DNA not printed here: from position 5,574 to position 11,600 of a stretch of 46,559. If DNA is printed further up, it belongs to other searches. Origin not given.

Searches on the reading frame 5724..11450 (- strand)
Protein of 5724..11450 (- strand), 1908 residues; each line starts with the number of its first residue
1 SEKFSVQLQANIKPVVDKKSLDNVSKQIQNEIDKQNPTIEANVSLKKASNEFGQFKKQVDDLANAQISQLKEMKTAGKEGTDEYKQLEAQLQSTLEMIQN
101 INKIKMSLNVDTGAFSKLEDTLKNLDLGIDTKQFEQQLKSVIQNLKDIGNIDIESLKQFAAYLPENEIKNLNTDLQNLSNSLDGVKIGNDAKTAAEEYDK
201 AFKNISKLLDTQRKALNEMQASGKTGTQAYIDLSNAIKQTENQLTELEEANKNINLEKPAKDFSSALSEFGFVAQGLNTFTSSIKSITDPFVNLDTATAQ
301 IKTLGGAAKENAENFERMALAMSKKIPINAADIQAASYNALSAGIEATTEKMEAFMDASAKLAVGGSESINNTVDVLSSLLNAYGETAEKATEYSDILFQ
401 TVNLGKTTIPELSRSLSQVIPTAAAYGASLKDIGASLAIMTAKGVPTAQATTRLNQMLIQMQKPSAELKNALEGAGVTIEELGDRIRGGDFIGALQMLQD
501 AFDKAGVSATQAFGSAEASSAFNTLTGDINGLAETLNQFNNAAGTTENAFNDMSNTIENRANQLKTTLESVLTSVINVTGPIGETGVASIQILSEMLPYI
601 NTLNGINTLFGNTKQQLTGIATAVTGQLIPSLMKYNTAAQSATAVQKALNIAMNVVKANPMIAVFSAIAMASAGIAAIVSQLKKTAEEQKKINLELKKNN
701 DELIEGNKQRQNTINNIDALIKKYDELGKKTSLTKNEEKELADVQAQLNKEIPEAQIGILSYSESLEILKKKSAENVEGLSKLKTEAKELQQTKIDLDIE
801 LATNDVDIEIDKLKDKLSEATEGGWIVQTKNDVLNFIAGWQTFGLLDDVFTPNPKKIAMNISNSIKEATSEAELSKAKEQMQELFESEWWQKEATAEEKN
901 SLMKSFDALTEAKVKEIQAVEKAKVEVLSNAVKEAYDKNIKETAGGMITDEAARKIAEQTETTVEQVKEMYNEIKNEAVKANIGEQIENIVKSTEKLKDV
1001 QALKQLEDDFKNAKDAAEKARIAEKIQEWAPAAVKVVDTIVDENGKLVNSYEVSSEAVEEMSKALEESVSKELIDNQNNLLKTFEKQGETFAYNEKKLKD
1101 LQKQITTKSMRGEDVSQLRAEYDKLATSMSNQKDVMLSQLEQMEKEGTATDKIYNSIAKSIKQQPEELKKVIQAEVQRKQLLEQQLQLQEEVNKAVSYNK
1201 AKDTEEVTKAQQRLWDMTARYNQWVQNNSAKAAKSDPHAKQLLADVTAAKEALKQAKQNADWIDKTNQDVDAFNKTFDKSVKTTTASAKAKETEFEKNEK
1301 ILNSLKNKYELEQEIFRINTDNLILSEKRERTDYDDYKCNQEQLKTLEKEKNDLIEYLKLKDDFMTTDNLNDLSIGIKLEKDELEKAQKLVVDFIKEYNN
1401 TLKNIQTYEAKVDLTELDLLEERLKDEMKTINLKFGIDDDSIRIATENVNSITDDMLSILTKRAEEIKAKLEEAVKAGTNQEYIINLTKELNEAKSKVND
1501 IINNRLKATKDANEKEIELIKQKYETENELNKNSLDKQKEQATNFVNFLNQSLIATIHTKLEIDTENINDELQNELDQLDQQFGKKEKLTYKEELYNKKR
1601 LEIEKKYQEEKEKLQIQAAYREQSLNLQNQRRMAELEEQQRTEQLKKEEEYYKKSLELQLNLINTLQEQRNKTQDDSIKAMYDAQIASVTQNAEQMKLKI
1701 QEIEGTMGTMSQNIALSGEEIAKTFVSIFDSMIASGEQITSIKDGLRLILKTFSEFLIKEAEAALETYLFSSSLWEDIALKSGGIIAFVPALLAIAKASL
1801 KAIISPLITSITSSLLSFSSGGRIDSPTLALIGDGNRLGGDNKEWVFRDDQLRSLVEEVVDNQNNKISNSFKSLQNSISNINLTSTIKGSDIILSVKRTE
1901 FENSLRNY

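Call 20: search_protein_families(library=pfam, proteins=[window:5724-11450:-], max_evalue=0.01)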
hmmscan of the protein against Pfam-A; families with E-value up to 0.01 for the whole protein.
window:5724-11450:- (1908 aa): 1 family
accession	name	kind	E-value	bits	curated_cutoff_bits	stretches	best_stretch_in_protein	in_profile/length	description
PF10145.14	PhageMin_Tail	-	1.2e-31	110.7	33.2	1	318-504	3-186/201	Phage-related minor tail protein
